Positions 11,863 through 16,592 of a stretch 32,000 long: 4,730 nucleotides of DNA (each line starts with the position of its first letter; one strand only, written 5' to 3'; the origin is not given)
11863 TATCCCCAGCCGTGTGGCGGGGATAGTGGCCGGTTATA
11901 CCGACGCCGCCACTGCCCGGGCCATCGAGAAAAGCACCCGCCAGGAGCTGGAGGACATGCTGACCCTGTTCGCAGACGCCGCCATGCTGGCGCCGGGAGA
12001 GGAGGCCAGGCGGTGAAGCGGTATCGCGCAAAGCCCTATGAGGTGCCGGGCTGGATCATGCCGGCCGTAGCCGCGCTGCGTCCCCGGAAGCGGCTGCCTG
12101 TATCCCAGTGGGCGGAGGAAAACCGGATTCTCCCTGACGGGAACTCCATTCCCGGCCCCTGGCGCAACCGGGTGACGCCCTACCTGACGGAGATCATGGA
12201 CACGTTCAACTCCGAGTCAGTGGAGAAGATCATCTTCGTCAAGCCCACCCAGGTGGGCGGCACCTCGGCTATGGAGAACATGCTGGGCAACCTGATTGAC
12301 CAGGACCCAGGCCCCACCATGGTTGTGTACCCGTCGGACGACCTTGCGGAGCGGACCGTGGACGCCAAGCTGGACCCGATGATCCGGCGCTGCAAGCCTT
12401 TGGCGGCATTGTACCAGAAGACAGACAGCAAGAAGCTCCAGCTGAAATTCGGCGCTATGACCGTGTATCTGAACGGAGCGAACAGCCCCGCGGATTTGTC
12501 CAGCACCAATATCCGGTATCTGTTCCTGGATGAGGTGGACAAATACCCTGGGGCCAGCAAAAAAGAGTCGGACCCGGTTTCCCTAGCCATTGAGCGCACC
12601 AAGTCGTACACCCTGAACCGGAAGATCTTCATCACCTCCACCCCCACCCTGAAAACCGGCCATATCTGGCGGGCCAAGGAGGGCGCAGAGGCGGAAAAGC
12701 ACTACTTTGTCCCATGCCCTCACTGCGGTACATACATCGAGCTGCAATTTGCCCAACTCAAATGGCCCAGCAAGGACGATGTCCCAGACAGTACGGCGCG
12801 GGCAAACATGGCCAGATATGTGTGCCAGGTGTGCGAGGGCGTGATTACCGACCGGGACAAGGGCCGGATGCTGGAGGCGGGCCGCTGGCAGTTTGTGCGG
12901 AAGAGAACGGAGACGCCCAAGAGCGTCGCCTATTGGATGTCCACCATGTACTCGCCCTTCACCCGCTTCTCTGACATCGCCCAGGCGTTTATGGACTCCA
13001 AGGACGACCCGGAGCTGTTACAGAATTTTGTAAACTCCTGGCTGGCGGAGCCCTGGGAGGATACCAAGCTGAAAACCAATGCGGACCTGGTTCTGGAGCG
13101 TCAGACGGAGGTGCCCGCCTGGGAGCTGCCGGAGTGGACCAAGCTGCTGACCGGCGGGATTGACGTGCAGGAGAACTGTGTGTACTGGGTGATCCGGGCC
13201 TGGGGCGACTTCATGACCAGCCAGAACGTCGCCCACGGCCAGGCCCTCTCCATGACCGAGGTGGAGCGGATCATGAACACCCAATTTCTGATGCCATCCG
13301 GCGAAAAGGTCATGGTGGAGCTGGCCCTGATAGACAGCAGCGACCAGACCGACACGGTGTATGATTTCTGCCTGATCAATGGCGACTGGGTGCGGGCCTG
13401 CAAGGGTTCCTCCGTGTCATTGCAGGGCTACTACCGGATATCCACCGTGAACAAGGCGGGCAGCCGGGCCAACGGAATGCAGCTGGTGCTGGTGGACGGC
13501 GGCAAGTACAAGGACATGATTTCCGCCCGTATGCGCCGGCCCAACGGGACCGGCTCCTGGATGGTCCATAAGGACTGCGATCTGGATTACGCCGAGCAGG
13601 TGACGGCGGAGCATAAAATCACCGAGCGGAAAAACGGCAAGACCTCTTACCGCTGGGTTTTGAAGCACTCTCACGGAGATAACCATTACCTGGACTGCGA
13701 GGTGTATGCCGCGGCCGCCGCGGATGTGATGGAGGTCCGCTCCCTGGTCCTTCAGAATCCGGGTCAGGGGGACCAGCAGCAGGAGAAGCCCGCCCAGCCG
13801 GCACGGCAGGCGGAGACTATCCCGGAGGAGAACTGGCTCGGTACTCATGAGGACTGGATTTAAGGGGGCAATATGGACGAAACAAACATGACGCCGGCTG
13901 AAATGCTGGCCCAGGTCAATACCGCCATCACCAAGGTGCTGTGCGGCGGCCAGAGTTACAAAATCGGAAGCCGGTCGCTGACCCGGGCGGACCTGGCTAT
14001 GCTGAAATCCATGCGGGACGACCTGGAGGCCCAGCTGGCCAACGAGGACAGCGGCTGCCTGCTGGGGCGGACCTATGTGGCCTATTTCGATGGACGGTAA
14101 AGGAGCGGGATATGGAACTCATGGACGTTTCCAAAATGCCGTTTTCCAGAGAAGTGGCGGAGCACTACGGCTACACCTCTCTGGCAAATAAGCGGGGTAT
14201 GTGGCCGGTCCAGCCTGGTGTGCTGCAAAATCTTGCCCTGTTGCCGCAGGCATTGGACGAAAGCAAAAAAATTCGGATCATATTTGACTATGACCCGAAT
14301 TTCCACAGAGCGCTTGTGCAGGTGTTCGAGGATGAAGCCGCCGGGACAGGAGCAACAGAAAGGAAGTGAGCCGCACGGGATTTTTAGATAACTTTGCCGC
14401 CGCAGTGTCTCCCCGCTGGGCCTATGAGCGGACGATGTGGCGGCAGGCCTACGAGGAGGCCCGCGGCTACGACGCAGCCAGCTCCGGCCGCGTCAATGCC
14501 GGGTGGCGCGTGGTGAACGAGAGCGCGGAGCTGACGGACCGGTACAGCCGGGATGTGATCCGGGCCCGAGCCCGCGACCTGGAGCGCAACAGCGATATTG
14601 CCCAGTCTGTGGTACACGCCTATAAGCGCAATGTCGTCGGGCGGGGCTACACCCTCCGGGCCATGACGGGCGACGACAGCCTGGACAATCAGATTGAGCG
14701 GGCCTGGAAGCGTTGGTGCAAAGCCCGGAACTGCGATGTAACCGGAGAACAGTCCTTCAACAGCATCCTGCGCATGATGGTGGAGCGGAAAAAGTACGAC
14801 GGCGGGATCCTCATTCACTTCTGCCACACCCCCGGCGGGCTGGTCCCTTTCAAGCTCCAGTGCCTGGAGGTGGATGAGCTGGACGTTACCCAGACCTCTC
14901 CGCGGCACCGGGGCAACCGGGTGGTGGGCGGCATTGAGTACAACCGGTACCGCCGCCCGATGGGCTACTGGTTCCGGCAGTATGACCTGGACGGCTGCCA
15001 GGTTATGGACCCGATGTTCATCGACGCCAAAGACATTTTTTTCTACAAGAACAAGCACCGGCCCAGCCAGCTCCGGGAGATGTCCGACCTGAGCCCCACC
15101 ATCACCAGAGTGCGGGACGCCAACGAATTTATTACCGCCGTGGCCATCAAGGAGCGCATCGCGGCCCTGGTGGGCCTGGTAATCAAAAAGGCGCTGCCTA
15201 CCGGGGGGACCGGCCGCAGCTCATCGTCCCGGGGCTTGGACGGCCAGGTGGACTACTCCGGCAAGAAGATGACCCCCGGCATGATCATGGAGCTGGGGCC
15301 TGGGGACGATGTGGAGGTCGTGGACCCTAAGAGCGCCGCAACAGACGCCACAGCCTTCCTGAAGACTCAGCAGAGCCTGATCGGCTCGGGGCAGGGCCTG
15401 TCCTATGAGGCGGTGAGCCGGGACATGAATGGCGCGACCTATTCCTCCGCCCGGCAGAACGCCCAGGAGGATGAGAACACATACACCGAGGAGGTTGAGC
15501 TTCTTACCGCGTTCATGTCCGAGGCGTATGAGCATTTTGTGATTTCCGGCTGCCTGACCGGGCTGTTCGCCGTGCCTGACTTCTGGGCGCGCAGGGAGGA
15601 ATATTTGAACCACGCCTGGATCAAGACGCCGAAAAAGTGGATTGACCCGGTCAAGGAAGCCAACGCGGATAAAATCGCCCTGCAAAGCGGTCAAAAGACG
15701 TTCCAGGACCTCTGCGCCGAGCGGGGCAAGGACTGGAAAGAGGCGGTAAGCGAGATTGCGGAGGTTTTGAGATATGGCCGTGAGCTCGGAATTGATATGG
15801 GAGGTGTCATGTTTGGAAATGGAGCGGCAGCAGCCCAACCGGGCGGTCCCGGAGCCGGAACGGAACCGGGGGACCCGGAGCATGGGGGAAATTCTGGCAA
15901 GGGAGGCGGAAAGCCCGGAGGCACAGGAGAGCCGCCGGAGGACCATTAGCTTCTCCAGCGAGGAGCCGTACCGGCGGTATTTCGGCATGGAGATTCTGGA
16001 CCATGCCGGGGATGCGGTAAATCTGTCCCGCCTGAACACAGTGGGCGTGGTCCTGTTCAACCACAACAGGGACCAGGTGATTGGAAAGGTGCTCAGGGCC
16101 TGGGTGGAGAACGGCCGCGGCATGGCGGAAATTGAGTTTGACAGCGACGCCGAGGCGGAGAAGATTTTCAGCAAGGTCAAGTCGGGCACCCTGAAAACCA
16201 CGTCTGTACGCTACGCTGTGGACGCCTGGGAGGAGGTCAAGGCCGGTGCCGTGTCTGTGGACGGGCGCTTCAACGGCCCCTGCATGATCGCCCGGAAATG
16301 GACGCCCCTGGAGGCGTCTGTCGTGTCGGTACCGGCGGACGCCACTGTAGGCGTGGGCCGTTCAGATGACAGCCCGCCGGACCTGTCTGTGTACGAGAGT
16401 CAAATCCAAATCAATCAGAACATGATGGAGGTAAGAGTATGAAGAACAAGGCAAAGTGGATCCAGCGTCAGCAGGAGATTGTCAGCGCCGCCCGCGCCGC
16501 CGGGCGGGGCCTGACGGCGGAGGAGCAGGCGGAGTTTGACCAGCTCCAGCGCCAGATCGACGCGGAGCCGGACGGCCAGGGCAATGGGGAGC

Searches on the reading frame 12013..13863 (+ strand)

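Call 17: search_protein_families(library=phrogs, proteins=[window:12013-13863:+], max_evalue=0.001)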
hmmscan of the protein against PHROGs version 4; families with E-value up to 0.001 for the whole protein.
window:12013-13863:+ (616 aa): 9 families
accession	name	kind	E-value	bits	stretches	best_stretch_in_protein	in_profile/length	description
phrog_15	-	head and packaging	6e-182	608.9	1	15-605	342-953/1330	terminase large subunit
phrog_675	-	head and packaging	2.5e-30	106.3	1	54-574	43-551/576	terminase large subunit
phrog_21311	-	head and packaging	4.1e-28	99.7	1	107-307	2-204/218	terminase large subunit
phrog_15657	-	unknown function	5.3e-15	56.6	1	298-398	21-119/230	-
phrog_3925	-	head and packaging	6.7e-15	56.1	1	23-127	36-138/150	terminase large subunit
phrog_16406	-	unknown function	1.2e-13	51.7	1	229-398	18-197/601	-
phrog_3028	-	unknown function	2.1e-09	38.6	1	422-576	6-164/203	-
phrog_23163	-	unknown function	1.3e-07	32.3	1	21-87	17-83/130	-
phrog_4145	-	head and packaging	1e-06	29.3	1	26-189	26-194/209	terminase large subunit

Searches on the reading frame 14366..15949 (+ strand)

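Call 17: search_protein_families(library=phrogs, proteins=[window:14366-15949:+], max_evalue=0.001)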
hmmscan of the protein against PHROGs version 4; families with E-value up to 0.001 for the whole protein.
window:14366-15949:+ (527 aa): 3 families
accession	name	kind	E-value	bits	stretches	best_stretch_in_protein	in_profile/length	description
phrog_21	-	head and packaging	5e-88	297.2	1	4-483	8-504/1362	portal protein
phrog_537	-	head and packaging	6.2e-35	121.5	1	297-478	23-206/233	portal protein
phrog_12037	-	unknown function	0.00049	20.8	1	7-176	4-180/212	-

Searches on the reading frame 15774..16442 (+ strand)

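Call 17: search_protein_families(library=phrogs, proteins=[window:15774-16442:+], max_evalue=0.001)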
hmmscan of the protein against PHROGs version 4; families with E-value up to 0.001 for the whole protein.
window:15774-16442:+ (222 aa): 5 families
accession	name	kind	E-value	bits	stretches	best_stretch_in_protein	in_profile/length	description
phrog_4523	-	head and packaging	1.4e-40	140.7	1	49-206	23-185/644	major head and protease protein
phrog_617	-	head and packaging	2.6e-33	116.8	1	51-214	23-178/626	major head protein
phrog_80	-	head and packaging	1e-12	49.1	1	88-192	271-373/607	head maturation protease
phrog_11321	-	unknown function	3.1e-11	44.3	1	80-190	22-132/327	-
phrog_3244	-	head and packaging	1.5e-08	35.7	1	92-190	72-173/326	head maturation protease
